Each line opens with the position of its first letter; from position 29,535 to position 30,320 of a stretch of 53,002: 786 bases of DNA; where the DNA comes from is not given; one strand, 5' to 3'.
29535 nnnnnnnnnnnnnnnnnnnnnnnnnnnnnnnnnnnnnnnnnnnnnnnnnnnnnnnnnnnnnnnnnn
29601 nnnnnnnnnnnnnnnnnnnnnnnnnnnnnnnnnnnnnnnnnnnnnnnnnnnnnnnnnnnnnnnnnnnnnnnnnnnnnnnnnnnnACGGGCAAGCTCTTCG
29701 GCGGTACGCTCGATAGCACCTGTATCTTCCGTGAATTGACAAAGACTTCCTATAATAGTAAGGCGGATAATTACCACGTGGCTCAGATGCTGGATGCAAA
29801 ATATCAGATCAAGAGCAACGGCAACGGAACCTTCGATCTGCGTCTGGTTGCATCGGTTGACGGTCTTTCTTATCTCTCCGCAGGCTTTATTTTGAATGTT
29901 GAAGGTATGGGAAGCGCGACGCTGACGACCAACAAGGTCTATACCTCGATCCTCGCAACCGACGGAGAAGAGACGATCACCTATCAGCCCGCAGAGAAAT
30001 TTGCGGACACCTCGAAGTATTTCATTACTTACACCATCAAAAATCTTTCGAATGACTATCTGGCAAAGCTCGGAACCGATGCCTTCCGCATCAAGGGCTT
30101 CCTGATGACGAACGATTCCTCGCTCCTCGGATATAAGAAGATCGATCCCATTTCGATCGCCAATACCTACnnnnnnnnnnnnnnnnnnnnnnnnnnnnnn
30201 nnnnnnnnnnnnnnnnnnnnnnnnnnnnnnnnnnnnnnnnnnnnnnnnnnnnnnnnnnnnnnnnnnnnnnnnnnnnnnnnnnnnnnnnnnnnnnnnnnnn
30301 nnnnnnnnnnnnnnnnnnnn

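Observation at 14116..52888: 39-kb co-oriented super-cluster: 12 sialidase-like propeller domains, 5 GLUG/beta-helix stalk proteins, one orphan binding lipoprotein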

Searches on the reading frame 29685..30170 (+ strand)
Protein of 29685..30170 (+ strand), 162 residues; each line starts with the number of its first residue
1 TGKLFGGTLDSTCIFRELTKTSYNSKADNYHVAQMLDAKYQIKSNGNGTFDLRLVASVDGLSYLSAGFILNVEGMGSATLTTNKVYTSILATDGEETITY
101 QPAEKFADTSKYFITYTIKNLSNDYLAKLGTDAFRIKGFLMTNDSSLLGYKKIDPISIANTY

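Call 83: search_protein_families(library=pfam, proteins=[window:29685-30170:+], max_evalue=1)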
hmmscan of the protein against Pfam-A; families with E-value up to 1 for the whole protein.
window:29685-30170:+ (162 aa): 2 families
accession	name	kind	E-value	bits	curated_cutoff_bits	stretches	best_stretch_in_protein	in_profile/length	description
PF17963.7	Big_9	-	0.14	13.5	23.6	1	83-120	45-76/89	Bacterial Ig domain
PF19694.4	DUF6194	-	0.15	12.3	27.1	1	89-136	18-66/146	Family of unknown function (DUF6194)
